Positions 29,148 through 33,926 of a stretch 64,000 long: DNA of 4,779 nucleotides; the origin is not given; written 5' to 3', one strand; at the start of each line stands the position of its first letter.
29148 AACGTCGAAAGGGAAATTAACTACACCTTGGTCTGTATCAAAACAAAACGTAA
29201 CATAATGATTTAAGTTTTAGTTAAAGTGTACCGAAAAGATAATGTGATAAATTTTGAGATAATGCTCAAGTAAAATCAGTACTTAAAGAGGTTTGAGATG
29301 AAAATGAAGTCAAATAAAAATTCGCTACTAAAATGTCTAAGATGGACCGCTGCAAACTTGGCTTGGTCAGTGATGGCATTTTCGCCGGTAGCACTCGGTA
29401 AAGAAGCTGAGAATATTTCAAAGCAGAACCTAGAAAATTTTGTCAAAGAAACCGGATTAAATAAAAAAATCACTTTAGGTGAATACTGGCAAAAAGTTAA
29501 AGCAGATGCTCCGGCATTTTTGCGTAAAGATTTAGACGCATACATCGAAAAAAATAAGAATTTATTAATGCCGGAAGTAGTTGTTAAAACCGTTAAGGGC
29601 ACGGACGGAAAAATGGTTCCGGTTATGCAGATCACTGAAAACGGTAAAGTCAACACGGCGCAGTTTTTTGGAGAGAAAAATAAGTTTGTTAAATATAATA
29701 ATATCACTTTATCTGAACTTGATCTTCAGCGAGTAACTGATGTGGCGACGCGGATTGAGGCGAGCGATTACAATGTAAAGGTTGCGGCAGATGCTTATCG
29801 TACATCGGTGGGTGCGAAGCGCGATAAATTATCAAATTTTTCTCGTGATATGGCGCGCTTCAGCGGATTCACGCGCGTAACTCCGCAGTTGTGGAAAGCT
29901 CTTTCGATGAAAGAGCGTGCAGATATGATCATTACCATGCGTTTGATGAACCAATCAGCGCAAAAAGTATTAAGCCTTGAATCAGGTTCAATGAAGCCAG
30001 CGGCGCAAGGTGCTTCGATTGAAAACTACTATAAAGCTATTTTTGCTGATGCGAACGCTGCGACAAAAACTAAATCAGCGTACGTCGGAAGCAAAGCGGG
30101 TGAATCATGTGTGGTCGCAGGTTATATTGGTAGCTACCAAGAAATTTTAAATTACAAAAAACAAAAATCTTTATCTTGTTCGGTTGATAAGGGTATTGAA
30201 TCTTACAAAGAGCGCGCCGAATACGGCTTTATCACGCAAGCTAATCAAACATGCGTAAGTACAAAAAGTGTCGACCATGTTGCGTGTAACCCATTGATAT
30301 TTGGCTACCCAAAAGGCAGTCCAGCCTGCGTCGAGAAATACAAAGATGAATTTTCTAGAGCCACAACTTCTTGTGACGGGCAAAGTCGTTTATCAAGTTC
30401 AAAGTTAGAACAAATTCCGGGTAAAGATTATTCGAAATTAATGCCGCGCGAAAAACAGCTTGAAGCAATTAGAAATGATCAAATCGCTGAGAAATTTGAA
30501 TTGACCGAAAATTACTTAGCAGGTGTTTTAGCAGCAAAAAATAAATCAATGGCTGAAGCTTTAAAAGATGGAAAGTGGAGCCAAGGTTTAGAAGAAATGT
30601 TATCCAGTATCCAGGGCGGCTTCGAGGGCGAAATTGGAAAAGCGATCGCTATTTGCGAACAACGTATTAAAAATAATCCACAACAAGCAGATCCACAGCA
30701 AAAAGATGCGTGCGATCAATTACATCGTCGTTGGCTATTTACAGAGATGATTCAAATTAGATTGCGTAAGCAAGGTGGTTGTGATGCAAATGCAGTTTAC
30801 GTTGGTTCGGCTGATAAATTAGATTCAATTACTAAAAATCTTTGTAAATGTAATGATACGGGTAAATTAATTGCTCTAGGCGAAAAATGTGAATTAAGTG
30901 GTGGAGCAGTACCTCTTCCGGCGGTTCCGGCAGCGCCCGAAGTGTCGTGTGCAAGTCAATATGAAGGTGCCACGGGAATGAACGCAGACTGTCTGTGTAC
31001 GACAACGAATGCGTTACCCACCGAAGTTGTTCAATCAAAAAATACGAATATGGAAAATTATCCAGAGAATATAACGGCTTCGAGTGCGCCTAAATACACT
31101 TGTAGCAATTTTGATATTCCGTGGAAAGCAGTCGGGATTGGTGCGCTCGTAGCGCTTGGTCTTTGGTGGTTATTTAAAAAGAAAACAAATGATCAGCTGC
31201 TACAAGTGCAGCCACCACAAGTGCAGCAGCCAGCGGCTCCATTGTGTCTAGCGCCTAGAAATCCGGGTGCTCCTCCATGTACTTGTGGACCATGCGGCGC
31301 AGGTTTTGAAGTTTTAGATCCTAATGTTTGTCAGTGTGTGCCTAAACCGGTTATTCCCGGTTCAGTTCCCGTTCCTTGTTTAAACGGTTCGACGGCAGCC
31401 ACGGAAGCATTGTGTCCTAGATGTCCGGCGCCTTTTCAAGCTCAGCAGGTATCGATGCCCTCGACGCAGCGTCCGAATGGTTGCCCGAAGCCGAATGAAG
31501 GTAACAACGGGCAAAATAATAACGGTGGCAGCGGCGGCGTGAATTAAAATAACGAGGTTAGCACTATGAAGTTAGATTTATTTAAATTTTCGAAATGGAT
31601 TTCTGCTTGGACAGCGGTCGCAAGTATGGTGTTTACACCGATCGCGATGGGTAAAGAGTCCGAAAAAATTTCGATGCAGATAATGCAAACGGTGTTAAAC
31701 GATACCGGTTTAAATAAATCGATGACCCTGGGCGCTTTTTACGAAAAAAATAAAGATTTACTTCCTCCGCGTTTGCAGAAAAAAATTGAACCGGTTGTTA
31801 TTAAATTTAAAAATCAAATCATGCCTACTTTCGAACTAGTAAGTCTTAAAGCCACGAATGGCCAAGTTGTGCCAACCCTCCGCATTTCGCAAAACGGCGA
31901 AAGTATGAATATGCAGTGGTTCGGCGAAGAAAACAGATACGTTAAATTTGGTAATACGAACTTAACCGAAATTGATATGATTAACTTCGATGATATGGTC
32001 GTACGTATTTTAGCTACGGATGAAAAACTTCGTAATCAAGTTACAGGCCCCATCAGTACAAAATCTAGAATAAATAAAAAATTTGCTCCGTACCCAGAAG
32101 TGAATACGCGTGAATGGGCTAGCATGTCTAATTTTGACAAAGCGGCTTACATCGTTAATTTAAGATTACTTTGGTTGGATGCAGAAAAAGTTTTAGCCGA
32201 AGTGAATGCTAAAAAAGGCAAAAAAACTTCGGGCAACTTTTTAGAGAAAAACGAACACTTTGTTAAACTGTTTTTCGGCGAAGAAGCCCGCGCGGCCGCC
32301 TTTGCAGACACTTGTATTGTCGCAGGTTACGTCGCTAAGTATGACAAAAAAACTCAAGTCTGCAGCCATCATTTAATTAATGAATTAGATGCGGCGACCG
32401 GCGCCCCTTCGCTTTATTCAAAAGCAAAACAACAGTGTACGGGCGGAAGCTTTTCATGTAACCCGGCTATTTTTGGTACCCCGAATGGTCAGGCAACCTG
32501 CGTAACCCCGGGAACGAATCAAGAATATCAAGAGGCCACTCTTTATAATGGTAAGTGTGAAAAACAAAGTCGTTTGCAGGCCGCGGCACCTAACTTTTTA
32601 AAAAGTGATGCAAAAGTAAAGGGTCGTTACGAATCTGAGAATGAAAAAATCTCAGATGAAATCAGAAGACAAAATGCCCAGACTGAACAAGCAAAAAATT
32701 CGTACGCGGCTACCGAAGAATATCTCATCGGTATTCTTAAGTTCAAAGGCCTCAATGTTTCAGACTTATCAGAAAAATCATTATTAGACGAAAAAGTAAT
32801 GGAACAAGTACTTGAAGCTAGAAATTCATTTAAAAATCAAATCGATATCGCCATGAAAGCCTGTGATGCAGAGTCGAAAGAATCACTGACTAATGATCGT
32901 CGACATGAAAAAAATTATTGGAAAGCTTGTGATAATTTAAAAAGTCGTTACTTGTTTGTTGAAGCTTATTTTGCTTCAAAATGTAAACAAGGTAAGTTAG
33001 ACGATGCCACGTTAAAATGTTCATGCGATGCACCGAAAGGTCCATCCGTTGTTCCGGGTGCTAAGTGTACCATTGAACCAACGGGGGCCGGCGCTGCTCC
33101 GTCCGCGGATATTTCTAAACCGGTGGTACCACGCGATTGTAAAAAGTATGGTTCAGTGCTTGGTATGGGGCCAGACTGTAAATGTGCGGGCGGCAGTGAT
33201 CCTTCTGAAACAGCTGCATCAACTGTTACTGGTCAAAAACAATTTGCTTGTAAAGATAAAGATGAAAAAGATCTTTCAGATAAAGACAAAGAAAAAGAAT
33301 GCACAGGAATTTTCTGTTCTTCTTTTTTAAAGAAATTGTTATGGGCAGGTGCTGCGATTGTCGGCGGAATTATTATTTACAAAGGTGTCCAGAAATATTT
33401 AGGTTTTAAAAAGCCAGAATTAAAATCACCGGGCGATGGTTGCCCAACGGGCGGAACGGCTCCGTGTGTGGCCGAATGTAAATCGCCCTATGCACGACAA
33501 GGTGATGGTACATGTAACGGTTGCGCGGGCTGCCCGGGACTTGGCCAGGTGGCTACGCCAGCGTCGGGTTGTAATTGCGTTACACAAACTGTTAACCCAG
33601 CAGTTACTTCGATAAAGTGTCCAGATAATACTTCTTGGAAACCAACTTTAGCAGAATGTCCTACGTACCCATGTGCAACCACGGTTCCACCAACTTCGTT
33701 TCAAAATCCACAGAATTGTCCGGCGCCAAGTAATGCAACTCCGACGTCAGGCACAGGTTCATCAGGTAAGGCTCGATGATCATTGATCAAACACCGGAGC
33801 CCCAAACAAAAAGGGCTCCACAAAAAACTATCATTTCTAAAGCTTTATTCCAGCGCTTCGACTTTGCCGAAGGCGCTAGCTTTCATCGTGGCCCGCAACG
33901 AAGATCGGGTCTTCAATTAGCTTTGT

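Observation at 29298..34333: Operon of two tandem ~740-aa paralogues with a Cys-patterned ectodomain, one TM helix and a Cys/Pro-rich tail, coupled to an RDD-like membrane protein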

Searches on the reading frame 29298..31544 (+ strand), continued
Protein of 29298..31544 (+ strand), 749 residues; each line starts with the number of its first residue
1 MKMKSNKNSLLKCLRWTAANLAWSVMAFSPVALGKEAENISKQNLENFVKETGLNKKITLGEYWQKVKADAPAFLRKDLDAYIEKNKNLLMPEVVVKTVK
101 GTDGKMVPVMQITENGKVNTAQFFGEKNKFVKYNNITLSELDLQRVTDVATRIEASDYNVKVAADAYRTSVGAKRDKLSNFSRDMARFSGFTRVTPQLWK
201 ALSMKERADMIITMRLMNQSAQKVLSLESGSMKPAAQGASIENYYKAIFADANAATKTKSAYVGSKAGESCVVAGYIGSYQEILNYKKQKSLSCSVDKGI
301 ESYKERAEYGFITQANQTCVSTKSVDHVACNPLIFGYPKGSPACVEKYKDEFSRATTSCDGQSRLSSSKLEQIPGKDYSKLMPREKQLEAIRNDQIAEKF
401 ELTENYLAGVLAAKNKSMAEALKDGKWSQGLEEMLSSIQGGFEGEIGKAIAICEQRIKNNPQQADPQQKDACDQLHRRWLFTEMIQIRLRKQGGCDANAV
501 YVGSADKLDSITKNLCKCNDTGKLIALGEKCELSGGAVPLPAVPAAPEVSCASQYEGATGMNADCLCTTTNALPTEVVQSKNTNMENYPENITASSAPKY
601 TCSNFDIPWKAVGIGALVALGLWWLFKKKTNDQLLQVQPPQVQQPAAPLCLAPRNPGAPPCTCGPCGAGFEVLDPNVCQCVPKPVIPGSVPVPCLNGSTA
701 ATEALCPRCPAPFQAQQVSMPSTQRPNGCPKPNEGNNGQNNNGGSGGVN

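Call 77: search_solved_structures(query=A4, max_evalue=0.1, show_alignments=3)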
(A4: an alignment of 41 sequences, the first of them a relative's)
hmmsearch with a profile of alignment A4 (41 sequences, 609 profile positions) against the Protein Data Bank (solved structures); distinct sequences matched with E-value up to 0.1: 3.
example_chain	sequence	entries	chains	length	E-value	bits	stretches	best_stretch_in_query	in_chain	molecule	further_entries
7muc_AF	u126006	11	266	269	6.4e-05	24.9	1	499-570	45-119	DotF | IcmG (DotF)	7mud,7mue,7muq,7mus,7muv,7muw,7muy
9qjx_F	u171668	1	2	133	0.028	16.2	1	244-311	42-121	a2NB00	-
6gyb_c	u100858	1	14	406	0.058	15.1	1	504-581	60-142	VirB10 protein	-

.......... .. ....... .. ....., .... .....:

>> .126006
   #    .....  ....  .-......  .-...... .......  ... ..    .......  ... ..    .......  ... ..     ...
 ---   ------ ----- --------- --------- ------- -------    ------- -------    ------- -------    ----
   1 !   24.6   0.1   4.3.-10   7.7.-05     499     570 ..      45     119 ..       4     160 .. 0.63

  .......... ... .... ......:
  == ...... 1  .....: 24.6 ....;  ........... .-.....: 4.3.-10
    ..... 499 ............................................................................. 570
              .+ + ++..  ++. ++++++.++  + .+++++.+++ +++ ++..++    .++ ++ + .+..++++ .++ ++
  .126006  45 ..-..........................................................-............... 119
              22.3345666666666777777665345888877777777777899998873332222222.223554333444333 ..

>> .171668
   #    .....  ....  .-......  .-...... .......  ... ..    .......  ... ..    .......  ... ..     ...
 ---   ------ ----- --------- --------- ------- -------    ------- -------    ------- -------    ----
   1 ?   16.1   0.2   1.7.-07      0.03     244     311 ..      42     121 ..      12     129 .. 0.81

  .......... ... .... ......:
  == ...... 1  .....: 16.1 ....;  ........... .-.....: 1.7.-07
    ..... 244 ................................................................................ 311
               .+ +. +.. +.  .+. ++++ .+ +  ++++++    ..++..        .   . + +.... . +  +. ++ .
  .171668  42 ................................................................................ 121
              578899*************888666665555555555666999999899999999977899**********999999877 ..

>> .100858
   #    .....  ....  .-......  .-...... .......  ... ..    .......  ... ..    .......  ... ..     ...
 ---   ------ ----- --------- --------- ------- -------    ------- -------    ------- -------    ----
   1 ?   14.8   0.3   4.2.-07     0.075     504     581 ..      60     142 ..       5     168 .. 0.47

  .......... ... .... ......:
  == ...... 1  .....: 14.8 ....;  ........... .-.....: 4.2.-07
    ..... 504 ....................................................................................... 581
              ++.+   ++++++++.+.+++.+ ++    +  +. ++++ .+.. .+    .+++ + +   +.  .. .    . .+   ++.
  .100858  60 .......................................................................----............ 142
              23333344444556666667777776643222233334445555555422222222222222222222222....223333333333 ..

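Call 78: fold_search(model_id=the predicted structure, library=viral)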
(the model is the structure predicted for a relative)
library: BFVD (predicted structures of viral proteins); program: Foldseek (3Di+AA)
matches with E <= 10: 264; with E <= 0.001: 0
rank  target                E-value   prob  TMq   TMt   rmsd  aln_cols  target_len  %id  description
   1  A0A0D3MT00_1          7.9e-02  0.13  0.10  0.08  24.0       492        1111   10  Tail tape measure protein [Lactococcus phage WRP3]
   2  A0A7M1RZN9            6.4e-01  0.82  0.05  0.42   5.2        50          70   12  Uncharacterized protein [uncultured phage cr271_1]
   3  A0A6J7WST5            7.4e-01  0.04  0.08  0.08  36.3       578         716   11  ABC_ATPase domain containing protein [uncultured Caudovirales phage]
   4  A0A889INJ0            7.8e-01  0.20  0.05  0.07  13.3       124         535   15  Glycoprotein (Fragment) [Culex perexiguus rhabdovirus]
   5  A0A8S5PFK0            1.3e+00  0.12  0.06  0.14  13.4        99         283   14  Uncharacterized protein [Siphoviridae sp. ctO0R2]
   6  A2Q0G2                1.4e+00  0.10  0.05  0.12  23.3       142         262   11  Repeat element protein-c3.1 [Ichnoviriform fugitivi]
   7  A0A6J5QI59            1.5e+00  0.18  0.04  0.21  11.5        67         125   18  Uncharacterized protein [uncultured Caudovirales phage]
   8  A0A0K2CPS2            1.6e+00  0.21  0.06  0.39   6.1        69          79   17  Uncharacterized protein [Brevibacillus phage SecTim467]
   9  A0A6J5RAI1            1.6e+00  0.16  0.07  0.24  20.0       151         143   15  Uncharacterized protein [uncultured Caudovirales phage]
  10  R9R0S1                1.6e+00  0.15  0.06  0.21  14.8       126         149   10  Uncharacterized protein [Lactococcus phage 340]
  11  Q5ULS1                1.7e+00  0.51  0.05  0.25   8.0        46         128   17  Orf43 [Lactobacillus phage LP65]
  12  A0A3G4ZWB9            1.7e+00  0.23  0.04  0.39  12.2        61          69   10  Uncharacterized protein [Edafosvirus sp.]
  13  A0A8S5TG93            1.7e+00  0.10  0.06  0.26  20.2       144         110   12  Uncharacterized protein [Phage sp. ctL4h4]
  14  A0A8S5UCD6            1.8e+00  0.07  0.04  0.12  20.6       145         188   16  Uncharacterized protein [Siphoviridae sp. ctgN495]
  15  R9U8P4                2.0e+00  0.80  0.05  0.66   1.6        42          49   12  (no name in the UniProt tables at hand)
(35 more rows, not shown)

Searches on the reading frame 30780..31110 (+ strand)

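Call 66: search_protein_families(library=pfam, proteins=[window:30780-31110:+], max_evalue=10)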
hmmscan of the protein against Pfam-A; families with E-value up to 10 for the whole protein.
window:30780-31110:+ (110 aa): 0 families

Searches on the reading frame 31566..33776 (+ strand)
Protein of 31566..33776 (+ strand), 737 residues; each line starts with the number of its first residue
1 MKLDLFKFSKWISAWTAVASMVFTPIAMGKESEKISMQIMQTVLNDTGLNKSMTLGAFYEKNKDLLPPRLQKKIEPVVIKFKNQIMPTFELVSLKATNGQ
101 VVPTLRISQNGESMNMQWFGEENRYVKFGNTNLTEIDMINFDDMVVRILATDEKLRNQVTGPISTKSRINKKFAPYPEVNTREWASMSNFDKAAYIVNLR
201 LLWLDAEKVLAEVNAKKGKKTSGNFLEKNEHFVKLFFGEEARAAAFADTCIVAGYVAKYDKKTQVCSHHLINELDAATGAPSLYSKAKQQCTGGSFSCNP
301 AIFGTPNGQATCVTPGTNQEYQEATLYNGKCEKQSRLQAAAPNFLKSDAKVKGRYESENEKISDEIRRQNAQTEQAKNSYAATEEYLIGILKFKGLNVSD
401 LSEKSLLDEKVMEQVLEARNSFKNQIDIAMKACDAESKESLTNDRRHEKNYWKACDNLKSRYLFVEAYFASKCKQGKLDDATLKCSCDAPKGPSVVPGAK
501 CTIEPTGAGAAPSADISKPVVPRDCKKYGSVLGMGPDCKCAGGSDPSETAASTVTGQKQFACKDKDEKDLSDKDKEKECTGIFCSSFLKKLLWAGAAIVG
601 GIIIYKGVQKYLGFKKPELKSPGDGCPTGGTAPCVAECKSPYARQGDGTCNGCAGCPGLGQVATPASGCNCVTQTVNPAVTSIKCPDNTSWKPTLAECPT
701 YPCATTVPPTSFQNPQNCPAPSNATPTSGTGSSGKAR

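Call 4: search_protein_families(library=pfam, proteins=[window:31566-33776:+], max_evalue=1)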
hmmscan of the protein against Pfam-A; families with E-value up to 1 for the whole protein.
window:31566-33776:+ (737 aa): 0 families

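Call 5: search_protein_families(library=ncbifam, proteins=[window:31566-33776:+], max_evalue=1)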
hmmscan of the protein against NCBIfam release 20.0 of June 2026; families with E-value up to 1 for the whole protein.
window:31566-33776:+ (737 aa): 0 families

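Call 8: search_solved_structures(query=window:31566-33776:+, max_evalue=1)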
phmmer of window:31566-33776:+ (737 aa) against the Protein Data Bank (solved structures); distinct sequences matched with E-value up to 1: 0.

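Call 12: find_homologous_proteins(query=window:31566-33776:+, max_evalue=0.001)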
Query window:31566-33776:+ (737 aa): 26 proteins with E <= 0.001 among 8000 candidates.
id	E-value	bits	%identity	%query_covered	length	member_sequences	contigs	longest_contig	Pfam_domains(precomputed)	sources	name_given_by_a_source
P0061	0.0e+0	1702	100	100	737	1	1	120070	-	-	-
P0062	1.2e-237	810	51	100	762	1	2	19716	-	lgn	-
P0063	5.4e-235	801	53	100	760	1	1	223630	-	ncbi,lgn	-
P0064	5.4e-189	649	45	100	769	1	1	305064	-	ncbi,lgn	-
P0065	7.7e-161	556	43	99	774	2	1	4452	-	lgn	-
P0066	4.0e-155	537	40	99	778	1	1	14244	-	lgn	-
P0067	7.0e-155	536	44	66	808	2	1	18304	-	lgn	-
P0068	1.3e-153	532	40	99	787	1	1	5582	-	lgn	-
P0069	3.9e-153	530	40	97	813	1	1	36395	-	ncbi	-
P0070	8.6e-150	519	41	99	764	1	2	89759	-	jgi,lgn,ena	-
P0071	3.4e-145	504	39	99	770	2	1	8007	-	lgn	-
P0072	4.8e-142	493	38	99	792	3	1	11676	-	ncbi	-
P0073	1.8e-129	452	45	68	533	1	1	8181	-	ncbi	ncbi:MAG: hypothetical protein AABY53_00025, partial [Bdellovibrionota bacterium]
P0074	4.3e-122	427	37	98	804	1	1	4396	-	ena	-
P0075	1.5e-121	426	37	97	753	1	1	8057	-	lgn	-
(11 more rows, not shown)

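Call 75: search_protein_families(library=padloc, proteins=[window:31566-33776:+], max_evalue=0.1)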
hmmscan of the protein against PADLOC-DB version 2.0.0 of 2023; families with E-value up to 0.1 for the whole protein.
window:31566-33776:+ (737 aa): 0 families

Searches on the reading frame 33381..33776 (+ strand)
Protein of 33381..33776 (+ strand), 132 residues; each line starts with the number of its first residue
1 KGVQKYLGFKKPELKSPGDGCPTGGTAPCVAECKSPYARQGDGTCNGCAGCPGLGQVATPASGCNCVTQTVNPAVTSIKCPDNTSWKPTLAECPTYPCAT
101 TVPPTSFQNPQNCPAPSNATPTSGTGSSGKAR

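Call 67: predict_structure(alignment_id=A5)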
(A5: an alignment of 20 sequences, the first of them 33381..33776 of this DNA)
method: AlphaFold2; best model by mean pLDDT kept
length: 132 residues; sequences in the alignment: 20
mean_pLDDT: 55.3   pTM: 0.26
mean pLDDT of the five models: 55.3, 53.4, 51.3, 48.6, 47.7
residues with pLDDT >= 90: 0; 70-90: 14; 50-70: 77; < 50: 41
segments of 3 or more residues with pLDDT < 50: 1-3, 14-20, 53-56, 69-73, 118-132
pLDDT, mean of each block of 10 residues (from residue 1): 48 46 52 58 59 49 50 56 70 71 61 56 45 45
secondary structure, 60 per line:
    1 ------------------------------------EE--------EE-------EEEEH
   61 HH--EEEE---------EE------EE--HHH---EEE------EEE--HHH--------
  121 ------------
elements in order: E56-59 E65-68 E96-98 E105-107
